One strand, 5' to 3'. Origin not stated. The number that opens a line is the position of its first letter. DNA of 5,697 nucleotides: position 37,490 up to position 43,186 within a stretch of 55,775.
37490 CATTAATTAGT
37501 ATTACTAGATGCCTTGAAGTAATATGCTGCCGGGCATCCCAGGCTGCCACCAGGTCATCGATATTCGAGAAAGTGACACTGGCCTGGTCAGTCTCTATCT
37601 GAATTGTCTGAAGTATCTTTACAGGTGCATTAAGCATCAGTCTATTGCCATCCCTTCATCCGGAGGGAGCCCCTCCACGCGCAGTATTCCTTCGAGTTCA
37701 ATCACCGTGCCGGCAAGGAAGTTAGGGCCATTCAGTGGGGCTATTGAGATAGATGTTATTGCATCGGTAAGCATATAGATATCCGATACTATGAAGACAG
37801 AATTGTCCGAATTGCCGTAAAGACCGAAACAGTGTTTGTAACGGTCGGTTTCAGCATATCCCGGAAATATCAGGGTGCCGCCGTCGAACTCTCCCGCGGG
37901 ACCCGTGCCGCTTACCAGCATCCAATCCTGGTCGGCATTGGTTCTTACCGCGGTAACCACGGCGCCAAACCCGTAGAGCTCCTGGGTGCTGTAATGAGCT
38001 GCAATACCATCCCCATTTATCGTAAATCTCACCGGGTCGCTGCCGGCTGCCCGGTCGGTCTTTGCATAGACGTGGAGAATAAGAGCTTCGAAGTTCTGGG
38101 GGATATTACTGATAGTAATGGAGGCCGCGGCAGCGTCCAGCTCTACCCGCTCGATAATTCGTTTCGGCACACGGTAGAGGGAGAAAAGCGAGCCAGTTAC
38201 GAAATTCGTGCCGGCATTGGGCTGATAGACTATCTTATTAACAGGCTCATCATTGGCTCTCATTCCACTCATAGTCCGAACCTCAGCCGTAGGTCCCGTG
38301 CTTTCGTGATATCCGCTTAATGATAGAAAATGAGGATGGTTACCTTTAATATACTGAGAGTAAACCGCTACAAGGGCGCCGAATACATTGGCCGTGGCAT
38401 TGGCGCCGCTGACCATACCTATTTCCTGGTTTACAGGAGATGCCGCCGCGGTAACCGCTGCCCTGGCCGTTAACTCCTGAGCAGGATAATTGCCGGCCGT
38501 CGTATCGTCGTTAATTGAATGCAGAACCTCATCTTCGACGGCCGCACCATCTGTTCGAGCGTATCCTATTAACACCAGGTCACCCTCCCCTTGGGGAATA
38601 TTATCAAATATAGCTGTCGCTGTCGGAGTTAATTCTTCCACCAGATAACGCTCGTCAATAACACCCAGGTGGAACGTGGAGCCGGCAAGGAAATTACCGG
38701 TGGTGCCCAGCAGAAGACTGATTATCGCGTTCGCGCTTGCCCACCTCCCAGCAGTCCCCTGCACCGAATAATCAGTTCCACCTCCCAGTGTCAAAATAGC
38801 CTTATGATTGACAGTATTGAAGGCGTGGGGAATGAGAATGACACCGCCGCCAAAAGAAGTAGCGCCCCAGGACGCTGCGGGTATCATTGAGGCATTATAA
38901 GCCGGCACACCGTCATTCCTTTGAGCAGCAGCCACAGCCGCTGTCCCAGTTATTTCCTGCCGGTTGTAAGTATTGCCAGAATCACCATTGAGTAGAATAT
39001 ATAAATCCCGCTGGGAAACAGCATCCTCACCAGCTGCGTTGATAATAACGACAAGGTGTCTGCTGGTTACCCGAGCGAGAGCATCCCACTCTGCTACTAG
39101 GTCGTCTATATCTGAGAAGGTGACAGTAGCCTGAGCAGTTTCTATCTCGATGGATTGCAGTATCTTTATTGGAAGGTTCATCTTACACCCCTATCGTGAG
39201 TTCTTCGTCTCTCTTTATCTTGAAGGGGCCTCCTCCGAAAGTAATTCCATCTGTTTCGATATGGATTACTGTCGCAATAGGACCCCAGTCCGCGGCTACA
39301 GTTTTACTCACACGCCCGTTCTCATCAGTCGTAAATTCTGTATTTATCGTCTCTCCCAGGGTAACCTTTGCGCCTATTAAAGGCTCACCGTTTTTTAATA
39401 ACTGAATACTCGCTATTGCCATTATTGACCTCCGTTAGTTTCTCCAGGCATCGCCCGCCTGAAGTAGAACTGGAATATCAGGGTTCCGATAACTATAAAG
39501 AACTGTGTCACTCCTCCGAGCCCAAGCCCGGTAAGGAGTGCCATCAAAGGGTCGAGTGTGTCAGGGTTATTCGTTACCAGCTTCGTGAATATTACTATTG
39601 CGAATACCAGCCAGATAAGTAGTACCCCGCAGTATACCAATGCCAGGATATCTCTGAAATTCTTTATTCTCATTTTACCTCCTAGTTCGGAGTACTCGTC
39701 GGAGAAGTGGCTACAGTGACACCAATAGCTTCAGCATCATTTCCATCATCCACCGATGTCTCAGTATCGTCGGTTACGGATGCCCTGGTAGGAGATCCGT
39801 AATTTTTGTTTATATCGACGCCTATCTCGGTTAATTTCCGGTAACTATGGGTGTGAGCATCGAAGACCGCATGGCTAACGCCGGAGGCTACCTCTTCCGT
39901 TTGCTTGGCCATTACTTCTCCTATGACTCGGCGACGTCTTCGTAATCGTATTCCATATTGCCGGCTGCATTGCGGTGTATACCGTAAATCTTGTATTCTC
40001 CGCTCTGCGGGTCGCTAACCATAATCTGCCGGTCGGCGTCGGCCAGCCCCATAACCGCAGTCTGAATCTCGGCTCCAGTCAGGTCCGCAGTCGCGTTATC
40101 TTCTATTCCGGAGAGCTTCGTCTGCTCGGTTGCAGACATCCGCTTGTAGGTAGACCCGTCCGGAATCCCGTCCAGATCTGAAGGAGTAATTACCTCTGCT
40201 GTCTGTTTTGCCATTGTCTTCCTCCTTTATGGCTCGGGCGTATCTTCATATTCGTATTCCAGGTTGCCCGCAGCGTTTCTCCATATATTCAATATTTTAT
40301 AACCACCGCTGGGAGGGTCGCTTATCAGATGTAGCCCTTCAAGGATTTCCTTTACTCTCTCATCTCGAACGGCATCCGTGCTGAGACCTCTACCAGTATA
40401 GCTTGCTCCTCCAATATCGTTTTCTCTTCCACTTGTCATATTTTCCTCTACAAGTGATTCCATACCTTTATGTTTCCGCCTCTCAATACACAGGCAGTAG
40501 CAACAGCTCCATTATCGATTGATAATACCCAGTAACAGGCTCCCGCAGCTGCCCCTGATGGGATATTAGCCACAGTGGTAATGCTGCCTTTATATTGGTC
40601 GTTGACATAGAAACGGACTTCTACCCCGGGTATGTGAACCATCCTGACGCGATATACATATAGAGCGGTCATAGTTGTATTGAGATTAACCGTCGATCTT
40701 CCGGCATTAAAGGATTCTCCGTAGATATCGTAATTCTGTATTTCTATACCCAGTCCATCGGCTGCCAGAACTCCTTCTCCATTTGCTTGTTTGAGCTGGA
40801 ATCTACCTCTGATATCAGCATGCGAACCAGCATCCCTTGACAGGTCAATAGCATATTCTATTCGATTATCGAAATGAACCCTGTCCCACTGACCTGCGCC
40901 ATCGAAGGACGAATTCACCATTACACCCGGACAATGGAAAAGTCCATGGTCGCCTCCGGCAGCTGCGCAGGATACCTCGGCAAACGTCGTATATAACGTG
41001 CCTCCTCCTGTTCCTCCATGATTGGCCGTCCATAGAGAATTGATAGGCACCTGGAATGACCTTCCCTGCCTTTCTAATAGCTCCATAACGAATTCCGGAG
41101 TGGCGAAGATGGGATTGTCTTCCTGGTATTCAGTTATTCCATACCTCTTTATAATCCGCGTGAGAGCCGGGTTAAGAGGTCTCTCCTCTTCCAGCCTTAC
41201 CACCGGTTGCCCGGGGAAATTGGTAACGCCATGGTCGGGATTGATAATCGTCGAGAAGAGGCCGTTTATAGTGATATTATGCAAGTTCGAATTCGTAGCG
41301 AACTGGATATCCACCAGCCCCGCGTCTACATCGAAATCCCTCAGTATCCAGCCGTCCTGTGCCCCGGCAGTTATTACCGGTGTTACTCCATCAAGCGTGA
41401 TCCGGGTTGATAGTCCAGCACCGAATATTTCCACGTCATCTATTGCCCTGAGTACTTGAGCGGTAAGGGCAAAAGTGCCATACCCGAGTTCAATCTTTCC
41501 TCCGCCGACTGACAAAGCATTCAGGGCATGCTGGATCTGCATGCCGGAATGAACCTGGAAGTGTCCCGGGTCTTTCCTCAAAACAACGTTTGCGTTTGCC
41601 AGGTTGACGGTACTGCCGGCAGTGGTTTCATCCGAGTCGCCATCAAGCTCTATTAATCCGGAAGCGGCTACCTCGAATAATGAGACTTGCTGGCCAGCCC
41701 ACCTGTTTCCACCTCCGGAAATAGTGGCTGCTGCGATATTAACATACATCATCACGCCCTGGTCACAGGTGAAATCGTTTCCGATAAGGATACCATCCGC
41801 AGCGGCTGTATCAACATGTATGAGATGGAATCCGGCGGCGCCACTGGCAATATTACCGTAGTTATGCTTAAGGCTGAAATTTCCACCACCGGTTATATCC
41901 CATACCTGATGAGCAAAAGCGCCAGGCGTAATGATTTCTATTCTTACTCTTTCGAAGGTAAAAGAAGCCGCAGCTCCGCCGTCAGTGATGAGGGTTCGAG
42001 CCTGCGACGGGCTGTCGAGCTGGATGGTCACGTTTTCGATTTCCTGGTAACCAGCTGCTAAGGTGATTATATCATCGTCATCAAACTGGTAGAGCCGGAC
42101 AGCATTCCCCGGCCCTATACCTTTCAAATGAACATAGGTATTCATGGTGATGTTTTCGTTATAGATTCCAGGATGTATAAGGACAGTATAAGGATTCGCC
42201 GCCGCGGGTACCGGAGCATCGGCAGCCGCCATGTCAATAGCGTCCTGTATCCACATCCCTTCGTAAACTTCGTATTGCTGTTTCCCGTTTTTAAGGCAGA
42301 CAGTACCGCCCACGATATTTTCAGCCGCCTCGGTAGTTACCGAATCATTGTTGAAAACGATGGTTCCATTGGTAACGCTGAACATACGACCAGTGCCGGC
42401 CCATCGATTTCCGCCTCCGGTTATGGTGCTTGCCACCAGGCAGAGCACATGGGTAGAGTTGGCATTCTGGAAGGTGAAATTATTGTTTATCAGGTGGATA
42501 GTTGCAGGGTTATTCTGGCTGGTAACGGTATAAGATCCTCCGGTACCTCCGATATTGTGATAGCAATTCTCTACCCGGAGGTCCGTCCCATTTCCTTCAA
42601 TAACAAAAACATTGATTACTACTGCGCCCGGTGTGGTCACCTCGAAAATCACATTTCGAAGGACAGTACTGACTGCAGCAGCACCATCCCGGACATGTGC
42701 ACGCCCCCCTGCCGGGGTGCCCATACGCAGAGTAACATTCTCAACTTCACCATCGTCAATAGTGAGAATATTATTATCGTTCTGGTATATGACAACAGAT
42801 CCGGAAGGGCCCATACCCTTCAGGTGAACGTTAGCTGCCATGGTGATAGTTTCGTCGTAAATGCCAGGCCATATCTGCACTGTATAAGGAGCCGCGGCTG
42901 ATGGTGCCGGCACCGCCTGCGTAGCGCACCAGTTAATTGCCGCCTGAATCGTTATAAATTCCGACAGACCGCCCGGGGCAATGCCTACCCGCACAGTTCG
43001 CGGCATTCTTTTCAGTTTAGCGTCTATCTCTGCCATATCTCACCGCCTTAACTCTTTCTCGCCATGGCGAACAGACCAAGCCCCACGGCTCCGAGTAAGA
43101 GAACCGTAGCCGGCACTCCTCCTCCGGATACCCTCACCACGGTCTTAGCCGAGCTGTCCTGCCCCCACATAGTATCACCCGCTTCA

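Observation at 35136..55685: No recognisable tailed-phage hallmarks: a possible non-tailed, membrane-containing virion or a non-viral surface module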

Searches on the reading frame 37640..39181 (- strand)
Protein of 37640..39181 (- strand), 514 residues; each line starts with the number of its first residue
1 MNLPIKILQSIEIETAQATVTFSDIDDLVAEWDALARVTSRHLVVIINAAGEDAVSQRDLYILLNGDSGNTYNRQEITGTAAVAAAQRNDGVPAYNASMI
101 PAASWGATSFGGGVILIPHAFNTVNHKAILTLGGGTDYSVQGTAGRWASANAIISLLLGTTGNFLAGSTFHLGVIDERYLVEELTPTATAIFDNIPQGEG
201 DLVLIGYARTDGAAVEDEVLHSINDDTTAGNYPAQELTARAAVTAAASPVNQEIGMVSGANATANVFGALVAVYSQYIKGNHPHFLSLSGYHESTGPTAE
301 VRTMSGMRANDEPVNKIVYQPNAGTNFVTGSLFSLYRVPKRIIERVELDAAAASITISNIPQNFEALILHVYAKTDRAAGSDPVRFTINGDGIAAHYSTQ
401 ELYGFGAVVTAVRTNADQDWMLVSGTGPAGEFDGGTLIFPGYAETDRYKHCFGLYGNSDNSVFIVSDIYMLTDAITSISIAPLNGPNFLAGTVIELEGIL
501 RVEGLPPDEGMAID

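Call 73: search_solved_structures(query=window:37640-39181:-, max_evalue=1)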
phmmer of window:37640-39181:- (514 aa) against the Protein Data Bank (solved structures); distinct sequences matched with E-value up to 1: 0.

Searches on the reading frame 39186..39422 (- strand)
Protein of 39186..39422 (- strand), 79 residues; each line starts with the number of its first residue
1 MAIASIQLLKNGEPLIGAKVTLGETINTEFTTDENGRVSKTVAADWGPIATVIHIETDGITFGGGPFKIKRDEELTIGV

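Call 90: search_protein_families(library=pfam, max_evalue=1, proteins=[window:39186-39422:-])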
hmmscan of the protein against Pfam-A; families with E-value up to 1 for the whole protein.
window:39186-39422:- (79 aa): 4 families
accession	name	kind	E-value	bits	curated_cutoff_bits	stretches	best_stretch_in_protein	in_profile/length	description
PF13620.12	CarboxypepD_reg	-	0.006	17.3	32.3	1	11-39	10-41/82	Carboxypeptidase regulatory-like domain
PF20598.4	DUF6795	-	0.019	15.7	27.4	1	6-39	3-42/103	Domain of unknown function (DUF6795)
PF13715.12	CarbopepD_reg_2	-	0.062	13.8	32.2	1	10-37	9-35/88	CarboxypepD_reg-like domain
PF10670.15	DUF4198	-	0.092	13.3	34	1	4-41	149-194/209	Domain of unknown function (DUF4198)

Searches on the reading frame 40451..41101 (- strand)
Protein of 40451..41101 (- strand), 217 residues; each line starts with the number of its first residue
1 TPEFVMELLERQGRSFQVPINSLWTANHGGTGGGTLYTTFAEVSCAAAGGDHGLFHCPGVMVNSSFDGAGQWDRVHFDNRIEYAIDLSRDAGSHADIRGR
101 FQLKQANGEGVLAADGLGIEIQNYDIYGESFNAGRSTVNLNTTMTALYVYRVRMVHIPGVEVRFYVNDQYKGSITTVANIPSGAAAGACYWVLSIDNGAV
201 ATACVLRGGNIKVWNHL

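Call 90: search_protein_families(library=pfam, max_evalue=1, proteins=[window:40451-41101:-])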
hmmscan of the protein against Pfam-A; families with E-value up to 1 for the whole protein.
window:40451-41101:- (217 aa): 1 family
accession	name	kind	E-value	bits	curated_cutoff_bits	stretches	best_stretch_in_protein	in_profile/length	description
PF16431.10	DUF5028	-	0.088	13.5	29.9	1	113-175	28-86/166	Domain of unknown function (DUF5028)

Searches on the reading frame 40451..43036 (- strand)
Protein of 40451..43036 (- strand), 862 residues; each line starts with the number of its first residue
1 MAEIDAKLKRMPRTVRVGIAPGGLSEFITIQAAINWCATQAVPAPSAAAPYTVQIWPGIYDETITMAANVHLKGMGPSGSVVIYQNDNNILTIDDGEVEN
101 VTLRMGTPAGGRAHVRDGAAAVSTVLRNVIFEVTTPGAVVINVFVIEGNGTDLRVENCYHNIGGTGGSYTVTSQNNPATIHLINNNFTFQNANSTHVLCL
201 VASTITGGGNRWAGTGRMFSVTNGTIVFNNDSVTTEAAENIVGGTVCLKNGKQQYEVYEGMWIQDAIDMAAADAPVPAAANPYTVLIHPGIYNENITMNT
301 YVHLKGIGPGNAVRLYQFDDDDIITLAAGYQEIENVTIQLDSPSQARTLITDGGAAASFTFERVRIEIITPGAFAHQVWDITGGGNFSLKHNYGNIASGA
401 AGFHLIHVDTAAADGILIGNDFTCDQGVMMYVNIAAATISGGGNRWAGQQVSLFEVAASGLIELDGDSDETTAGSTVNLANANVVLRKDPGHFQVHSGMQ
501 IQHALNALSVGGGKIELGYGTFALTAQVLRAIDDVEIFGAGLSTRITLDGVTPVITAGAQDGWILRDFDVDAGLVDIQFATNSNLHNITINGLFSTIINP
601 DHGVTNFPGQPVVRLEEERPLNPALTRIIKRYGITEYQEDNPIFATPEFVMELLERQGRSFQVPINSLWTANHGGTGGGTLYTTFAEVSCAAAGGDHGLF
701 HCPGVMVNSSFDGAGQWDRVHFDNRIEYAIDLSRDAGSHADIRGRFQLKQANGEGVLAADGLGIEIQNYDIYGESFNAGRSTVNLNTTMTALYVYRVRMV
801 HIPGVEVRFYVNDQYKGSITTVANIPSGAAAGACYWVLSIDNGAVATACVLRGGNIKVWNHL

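Call 8: search_protein_families(library=pfam, max_evalue=0.01, proteins=[window:40451-43036:-])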
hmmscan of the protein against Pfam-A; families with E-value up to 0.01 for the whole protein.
seq(862 aa): 0 families

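Call 9: search_protein_families(library=phrogs, max_evalue=0.01, proteins=[window:40451-43036:-])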
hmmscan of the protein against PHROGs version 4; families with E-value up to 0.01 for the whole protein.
seq(862 aa): 0 families

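Call 72: search_solved_structures(query=window:40451-43036:-, max_evalue=1)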
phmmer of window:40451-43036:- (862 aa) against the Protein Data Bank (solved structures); distinct sequences matched with E-value up to 1: 3.
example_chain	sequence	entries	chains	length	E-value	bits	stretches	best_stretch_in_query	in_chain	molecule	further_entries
2nsp_A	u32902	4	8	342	0.013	17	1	270-313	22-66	Pectinesterase A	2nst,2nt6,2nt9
2ntb_A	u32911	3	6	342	0.013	17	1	270-313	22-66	Pectinesterase A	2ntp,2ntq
1qjv_A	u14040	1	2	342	0.013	17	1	270-313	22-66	PECTIN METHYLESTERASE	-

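Call 82: search_protein_families(library=ncbifam, max_evalue=0.01, proteins=[window:40451-43036:-])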
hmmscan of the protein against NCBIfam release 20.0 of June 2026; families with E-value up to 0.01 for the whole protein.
seq(862 aa): 1 family
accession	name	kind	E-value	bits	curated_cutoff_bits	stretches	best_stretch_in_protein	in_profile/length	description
NF041896.1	pecestase_PemA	equivalog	1.3e-06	27.5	700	0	41-88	49-97/365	pectinesterase PemA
